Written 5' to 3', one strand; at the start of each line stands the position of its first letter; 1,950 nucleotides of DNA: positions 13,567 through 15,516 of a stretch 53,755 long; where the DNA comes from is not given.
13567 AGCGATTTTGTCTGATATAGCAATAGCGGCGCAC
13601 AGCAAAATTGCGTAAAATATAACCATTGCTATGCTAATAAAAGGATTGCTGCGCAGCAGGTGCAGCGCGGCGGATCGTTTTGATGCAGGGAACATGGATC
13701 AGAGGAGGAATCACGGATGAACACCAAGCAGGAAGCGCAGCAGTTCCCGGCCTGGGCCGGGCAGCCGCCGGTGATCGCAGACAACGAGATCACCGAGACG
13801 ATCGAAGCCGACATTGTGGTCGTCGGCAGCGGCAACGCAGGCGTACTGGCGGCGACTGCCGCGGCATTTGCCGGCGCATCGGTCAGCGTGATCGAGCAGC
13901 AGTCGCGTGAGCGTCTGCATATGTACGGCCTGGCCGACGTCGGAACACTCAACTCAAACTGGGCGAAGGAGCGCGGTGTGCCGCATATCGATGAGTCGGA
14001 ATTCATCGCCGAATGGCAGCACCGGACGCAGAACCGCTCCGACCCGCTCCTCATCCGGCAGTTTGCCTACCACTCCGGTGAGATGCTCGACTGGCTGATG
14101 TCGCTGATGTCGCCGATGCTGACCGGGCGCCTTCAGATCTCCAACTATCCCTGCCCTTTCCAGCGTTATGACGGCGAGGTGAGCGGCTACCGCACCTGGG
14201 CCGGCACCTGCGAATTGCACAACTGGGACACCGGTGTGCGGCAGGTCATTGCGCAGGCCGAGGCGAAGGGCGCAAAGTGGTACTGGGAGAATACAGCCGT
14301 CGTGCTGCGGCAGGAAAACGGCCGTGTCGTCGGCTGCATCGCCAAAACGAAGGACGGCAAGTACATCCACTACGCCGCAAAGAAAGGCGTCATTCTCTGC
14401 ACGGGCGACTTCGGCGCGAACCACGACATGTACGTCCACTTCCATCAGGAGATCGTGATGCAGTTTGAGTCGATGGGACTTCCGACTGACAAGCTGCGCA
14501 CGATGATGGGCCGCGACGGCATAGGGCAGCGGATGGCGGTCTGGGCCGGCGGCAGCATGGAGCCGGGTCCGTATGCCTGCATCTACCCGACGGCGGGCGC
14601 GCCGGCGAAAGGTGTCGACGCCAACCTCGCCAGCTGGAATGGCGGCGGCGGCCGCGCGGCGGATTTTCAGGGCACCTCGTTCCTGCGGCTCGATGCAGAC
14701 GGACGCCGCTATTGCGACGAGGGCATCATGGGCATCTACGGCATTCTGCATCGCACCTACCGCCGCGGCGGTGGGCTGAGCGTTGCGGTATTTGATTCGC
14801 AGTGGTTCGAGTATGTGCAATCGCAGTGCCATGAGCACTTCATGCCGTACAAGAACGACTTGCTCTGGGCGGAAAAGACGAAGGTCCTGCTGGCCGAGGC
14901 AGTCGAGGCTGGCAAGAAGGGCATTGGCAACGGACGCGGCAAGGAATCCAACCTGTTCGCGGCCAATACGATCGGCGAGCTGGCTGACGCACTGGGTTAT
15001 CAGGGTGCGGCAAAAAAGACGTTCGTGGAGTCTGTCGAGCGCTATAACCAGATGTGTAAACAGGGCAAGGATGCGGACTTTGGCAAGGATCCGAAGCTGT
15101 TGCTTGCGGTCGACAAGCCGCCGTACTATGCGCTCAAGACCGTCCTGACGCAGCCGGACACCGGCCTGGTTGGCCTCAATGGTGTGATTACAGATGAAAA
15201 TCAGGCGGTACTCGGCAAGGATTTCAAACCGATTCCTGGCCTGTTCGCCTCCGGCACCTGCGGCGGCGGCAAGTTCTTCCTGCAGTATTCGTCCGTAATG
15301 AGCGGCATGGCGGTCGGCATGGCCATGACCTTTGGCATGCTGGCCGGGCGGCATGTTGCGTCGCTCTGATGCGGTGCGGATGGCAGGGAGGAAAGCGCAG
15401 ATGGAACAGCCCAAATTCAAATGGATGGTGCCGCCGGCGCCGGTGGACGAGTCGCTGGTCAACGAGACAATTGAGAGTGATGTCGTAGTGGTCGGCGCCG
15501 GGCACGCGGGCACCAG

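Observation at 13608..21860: Island made only of flavoenzymes: 2 KstD/fumarate-reductase-like FAD enzymes + 2 FMN/[4Fe-4S]/FAD ene-reductases + Isf-like flavoprotein, with no regulator or transporter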

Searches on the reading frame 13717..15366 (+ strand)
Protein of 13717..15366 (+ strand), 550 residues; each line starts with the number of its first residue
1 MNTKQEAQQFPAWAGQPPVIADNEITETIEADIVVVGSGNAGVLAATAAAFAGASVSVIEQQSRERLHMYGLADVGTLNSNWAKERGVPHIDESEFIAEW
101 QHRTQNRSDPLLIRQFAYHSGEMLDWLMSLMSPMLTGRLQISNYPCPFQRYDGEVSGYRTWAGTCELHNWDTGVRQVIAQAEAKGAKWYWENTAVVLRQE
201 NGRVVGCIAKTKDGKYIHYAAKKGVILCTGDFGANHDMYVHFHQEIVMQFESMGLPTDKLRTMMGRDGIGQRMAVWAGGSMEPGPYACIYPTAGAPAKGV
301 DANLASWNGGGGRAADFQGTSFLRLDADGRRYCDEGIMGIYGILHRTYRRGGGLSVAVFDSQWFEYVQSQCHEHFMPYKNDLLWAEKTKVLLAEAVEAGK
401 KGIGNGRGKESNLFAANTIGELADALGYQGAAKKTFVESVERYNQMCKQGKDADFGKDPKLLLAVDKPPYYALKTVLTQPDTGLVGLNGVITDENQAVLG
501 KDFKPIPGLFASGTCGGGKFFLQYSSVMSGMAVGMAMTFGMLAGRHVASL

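Call 10: search_protein_families(library=pfam, proteins=[window:13717-15366:+])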
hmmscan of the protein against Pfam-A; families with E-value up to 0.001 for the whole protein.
window:13717-15366:+ (550 aa): 5 families
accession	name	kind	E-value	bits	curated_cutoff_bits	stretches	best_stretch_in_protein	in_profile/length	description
PF00890.30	FAD_binding_2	-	1.8e-31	110.2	20.4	1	32-518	1-401/414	FAD binding domain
PF01266.30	DAO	-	7.2e-07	29.5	27.9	0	175-230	153-203/353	FAD dependent oxidoreductase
PF12831.13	FAD_oxidored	-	1.7e-06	28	27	1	32-62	1-31/416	FAD dependent oxidoreductase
PF03486.20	HI0933_like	-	9.4e-05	22.4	50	1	32-64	2-34/244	HI0933-like protein Rossmann domain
PF07992.20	Pyr_redox_2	-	0.00024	21.1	26.1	0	32-64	2-176/291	Pyridine nucleotide-disulphide oxidoreductase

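Call 14: find_encoding_contigs(protein=window:13717-15366:+, flank=10000, max_places=8)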
Protein window:13717-15366:+ (550 aa): no gene with exactly this product is on record in the collection.

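Call 16: find_homologous_proteins(query=window:13717-15366:+, max_evalue=1e-10)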
Query window:13717-15366:+ (550 aa): 65 proteins with E <= 1e-10 among 8000 candidates.
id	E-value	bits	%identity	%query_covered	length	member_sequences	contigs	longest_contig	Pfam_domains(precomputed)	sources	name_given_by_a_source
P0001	0.0e+0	1286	100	100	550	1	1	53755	PF01266.31,PF00890.31,PF12831.14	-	-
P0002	0.0e+0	1116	86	98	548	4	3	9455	PF00890.31,PF12831.14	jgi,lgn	jgi:succinate dehydrogenase/fumarate reductase flavoprotein subunit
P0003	0.0e+0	1080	82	99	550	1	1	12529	PF01266.31,PF00890.31,PF12831.14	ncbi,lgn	-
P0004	0.0e+0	1068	81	100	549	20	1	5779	PF01266.31,PF00890.31,PF12831.14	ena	-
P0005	0.0e+0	1063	82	99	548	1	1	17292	PF01266.31,PF00890.31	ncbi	-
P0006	0.0e+0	1049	81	99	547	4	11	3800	PF01266.31,PF00890.31,PF03486.21,PF12831.14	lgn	-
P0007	2.0e-269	913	71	99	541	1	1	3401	PF00890.31,PF03486.21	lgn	-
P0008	2.2e-226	771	60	99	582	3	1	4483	PF00890.31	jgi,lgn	-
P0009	2.4e-217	741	61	99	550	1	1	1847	PF00890.31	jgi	jgi:hypothetical protein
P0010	1.6e-214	732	63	92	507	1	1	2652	PF00890.31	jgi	jgi:succinate dehydrogenase/fumarate reductase flavoprotein subunit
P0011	3.5e-210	717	59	98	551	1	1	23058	PF01266.31,PF00890.31,PF12831.14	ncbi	-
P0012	3.7e-203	694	58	99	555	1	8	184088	PF01266.31,PF00890.31,PF03486.21,PF12831.14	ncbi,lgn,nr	ncbi:MAG: FAD-binding protein [Oscillospiraceae bacterium]|nr:FAD-binding protein [Oscillospiraceae 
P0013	1.4e-196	673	56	99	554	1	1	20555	PF01266.31,PF00890.31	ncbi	-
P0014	2.3e-195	668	57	99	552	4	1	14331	PF01266.31,PF00890.31,PF03486.21,PF01134.29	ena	-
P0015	4.9e-193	661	54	99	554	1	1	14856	PF01266.31,PF00890.31,PF07992.21,PF03486.21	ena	-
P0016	6.0e-193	661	55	99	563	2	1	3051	PF00890.31,PF03486.21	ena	-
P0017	5.8e-189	647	55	99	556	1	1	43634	PF01266.31,PF00890.31,PF03486.21,PF12831.14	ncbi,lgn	-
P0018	1.7e-139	484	54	77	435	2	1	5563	PF00890.31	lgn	-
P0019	5.1e-129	449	66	54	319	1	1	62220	PF00890.31,PF12831.14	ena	-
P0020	2.3e-128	447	41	98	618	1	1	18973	PF01266.31,PF00890.31,PF03486.21,PF01134.29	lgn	-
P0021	2.5e-121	424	40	98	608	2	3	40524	PF01266.31,PF00890.31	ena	-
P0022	3.0e-119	417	40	99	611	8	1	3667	PF00890.31,PF03486.21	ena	-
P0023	6.8e-119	416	39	97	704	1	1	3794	PF00890.31,PF04205.20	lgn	-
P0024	7.6e-119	416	38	97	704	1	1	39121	PF00890.31,PF04205.20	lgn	-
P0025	3.5e-118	414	39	98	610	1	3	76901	PF01266.31,PF13450.13,PF00890.31,PF12831.14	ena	-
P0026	4.5e-117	410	38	98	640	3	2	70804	PF00890.31,PF03486.21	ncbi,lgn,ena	-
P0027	3.1e-116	407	40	97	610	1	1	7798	PF01266.31,PF00890.31,PF03486.21,PF12831.14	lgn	-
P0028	2.4e-107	378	56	56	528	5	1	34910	PF00890.31,PF12831.14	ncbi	-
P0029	5.8e-107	377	40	98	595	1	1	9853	PF01266.31,PF00890.31,PF01494.26,PF12831.14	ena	-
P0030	1.5e-104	369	37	100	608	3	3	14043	PF01946.24,PF01266.31,PF13450.13,PF00890.31,PF07992.21,PF00070.34,PF03486.21,PF12831.14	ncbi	-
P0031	1.7e-87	312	34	98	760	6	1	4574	PF01266.31,PF00890.31,PF07992.21,PF12831.14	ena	-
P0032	1.9e-75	273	33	97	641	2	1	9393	PF01266.31,PF00890.31,PF12831.14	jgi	-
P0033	9.9e-72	260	54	42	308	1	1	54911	PF00890.31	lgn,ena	-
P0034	7.7e-71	257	33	98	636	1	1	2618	PF01266.31,PF00890.31,PF07992.21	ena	-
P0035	4.0e-53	199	31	97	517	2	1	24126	PF01266.31,PF00890.31,PF07992.21,PF01134.29,PF12831.14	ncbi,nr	ncbi:MAG TPA: FAD-dependent oxidoreductase [Dehalococcoidales bacterium]|nr:FAD-dependent oxidoreduc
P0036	1.6e-50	190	31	98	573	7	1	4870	PF01266.31,PF13450.13,PF00890.31,PF07992.21,PF00070.34,PF12831.14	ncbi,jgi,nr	ncbi:MAG: FAD-dependent oxidoreductase [Gracilibacteraceae bacterium]|jgi:succinate dehydrogenase/fu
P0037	1.1e-49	188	31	96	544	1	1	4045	PF01946.24,PF01266.31,PF00890.31,PF07992.21,PF03486.21,PF01134.29,PF01494.26,PF12831.14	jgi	jgi:fumarate reductase flavoprotein subunit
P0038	5.2e-49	185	30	96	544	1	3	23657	PF01266.31,PF00890.31,PF07992.21,PF00070.34,PF03486.21,PF01134.29,PF01494.26,PF12831.14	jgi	jgi:fumarate reductase flavoprotein subunit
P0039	3.8e-48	183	30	98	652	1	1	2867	PF01266.31,PF00890.31,PF04205.20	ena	-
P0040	7.6e-47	178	30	96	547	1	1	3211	PF01946.24,PF01266.31,PF00890.31,PF07992.21,PF01134.29,PF01494.26,PF12831.14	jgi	jgi:fumarate reductase flavoprotein subunit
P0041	7.7e-46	175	31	98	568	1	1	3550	PF01266.31,PF00890.31,PF07992.21,PF00070.34,PF03486.21,PF12831.14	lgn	-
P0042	5.8e-45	172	30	95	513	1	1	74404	PF01946.24,PF01266.31,PF00890.31,PF07992.21,PF01134.29,PF01494.26,PF12831.14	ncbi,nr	ncbi:MAG: FAD-dependent oxidoreductase [Dehalococcoidales bacterium]|nr:FAD-dependent oxidoreductase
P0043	2.7e-44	170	29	97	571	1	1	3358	PF01946.24,PF01266.31,PF13450.13,PF00890.31,PF07992.21,PF00070.34,PF03486.21,PF01134.29,PF01494.26,PF12831.14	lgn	-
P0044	1.5e-40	157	27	97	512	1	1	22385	PF01946.24,PF01266.31,PF00890.31,PF07992.21,PF00070.34,PF03486.21,PF01134.29,PF12831.14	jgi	jgi:fumarate reductase flavoprotein subunit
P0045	3.5e-39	153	29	98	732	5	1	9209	PF01266.31,PF00890.31,PF04205.20,PF07992.21,PF01262.28,PF12831.14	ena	-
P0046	1.6e-37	147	30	81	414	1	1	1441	PF01266.31,PF00890.31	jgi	jgi:fumarate reductase flavoprotein subunit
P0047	1.8e-30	124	26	97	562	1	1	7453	PF01266.31,PF00890.31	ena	-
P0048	4.6e-26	110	26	97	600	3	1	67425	PF01266.31,PF00890.31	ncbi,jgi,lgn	ncbi:MAG TPA: FAD-binding protein [Syntrophorhabdaceae bacterium]|jgi:fumarate reductase flavoprotei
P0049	1.1e-22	98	24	85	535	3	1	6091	PF01266.31,PF13450.13,PF00890.31,PF07992.21,PF03486.21,PF12831.14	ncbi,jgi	-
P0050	1.0e-20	92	26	83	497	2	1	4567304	PF01946.24,PF01266.31,PF13450.13,PF00890.31,PF07992.21,PF03486.21,PF12831.14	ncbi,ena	-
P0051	9.2e-18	82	28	58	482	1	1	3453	PF01266.31,PF00890.31,PF07992.21,PF03486.21,PF12831.14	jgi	jgi:fumarate reductase flavoprotein subunit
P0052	2.4e-15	74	25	94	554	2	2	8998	PF01946.24,PF01266.31,PF13450.13,PF00890.31,PF07992.21,PF03486.21,PF12831.14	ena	-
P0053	2.0e-14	71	27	61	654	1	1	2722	PF01266.31,PF00890.31,PF04205.20,PF07992.21,PF03486.21,PF12831.14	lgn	-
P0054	2.8e-14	71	32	21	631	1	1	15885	PF01946.24,PF01266.31,PF13450.13,PF00890.31,PF04205.20,PF07992.21,PF03486.21,PF01262.28,PF12831.14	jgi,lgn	jgi:flavocytochrome c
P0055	7.0e-14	69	30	40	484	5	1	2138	PF01266.31,PF00890.31,PF07992.21,PF03486.21,PF12831.14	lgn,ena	-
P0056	3.4e-13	67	26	89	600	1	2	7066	PF01266.31,PF00890.31,PF04205.20,PF07992.21,PF03486.21,PF12831.14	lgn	-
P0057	1.5e-12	65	26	89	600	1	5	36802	PF01266.31,PF00890.31,PF04205.20,PF07992.21,PF03486.21,PF12831.14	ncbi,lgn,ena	-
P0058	1.5e-12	65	26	89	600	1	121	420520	PF01266.31,PF00890.31,PF04205.20,PF07992.21,PF03486.21,PF12831.14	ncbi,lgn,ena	-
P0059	1.6e-12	65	26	89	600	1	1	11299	PF01266.31,PF00890.31,PF04205.20,PF07992.21,PF03486.21,PF12831.14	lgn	-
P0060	2.4e-12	64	26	89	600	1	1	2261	PF01266.31,PF00890.31,PF04205.20,PF07992.21,PF03486.21,PF12831.14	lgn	-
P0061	5.8e-12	63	26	89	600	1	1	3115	PF01266.31,PF00890.31,PF04205.20,PF07992.21,PF03486.21,PF12831.14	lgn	-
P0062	6.0e-12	63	26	89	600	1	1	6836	PF01266.31,PF00890.31,PF04205.20,PF07992.21,PF03486.21,PF12831.14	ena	-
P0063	1.2e-11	62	26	89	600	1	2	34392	PF01266.31,PF00890.31,PF04205.20,PF07992.21,PF03486.21,PF12831.14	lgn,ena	-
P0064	3.7e-11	60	23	95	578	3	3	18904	PF01266.31,PF00890.31,PF12831.14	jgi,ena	-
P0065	8.6e-11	59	25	93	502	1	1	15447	PF01946.24,PF01266.31,PF13450.13,PF00890.31,PF07992.21,PF13738.13,PF03486.21,PF12831.14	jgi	jgi:fumarate reductase flavoprotein subunit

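Call 20: find_related_loci(query=window:13717-15366:+, collection=genome_contigs, flank=10000)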
Query window:13717-15366:+ (550 aa) in genome_contigs; peptide patterns used: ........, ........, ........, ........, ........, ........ (x = any residue, [..] = any of these).
19 stretches matched a pattern; 4 encode a relative of the query (tblastn E <= 1e-3); 4 distinct loci.
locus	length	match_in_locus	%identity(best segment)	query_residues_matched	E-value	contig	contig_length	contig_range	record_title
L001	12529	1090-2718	82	7-550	0e+0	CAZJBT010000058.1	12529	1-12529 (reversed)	MAG TPA_asm: uncultured Oscillospiraceae bacterium isolate SRP222994_co1_350 genome assembly, contig: NODE_10647_length_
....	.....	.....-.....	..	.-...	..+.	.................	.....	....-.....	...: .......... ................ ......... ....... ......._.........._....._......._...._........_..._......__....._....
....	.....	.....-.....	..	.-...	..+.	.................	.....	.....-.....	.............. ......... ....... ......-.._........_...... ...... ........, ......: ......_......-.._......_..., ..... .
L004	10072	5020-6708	45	4-550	2e-145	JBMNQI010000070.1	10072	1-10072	MAG: Oscillospiraceae bacterium isolate SBF912SR1HQ0028 scaffold_23270_c1, whole genome shotgun sequence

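Call 21: find_encoding_contigs(protein=P0012, flank=10000, max_places=3)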
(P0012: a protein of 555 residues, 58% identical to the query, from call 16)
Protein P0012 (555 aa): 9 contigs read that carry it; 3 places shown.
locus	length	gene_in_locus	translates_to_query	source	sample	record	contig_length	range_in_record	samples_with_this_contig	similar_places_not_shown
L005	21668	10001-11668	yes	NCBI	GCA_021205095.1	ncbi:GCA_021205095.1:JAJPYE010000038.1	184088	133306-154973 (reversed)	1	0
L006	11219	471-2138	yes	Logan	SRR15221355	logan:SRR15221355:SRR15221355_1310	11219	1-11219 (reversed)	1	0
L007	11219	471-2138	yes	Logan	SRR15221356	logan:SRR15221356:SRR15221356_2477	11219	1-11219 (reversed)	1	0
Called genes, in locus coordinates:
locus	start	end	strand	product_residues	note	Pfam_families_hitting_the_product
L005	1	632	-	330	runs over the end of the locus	PF19300:BPD_transp_1_N, PF00528:BPD_transp_1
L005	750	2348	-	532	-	PF00496:SBP_bac_5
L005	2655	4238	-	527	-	PF13556:HTH_30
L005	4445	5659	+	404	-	PF07690:MFS_1, PF13347:MFS_2 (weak)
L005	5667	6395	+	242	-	PF13577:SnoaL_4 (weak)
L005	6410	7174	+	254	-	PF13577:SnoaL_4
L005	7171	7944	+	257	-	-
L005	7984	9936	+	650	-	PF00724:Oxidored_FMN, PF00890:FAD_binding_2, PF03486:HI0933_like (weak), PF07992:Pyr_redox_2, PF12831:FAD_oxidored, PF13450:NAD_binding_8 (weak), PF13738:Pyr_redox_3 (weak), PF00070:Pyr_redox, +4 more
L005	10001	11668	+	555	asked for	PF00890:FAD_binding_2, PF01266:DAO (faint), PF03486:HI0933_like (faint), PF12831:FAD_oxidored (faint)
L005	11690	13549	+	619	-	-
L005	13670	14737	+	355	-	PF00258:Flavodoxin_1, PF12641:Flavodoxin_3 (weak), PF13183:Fer4_8 (faint), PF00037:Fer4 (faint), PF12797:Fer4_2 (faint), PF12837:Fer4_6 (faint), PF14697:Fer4_21 (weak)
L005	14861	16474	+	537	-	PF00496:SBP_bac_5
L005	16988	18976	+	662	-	-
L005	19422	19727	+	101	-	PF04221:RelB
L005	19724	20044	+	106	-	PF05016:ParE_toxin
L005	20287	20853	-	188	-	PF14287:DUF4368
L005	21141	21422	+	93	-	-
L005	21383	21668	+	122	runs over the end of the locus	-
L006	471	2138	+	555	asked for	PF00890:FAD_binding_2, PF01266:DAO (faint), PF03486:HI0933_like (faint), PF12831:FAD_oxidored (faint)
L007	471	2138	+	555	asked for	PF00890:FAD_binding_2, PF01266:DAO (faint), PF03486:HI0933_like (faint), PF12831:FAD_oxidored (faint)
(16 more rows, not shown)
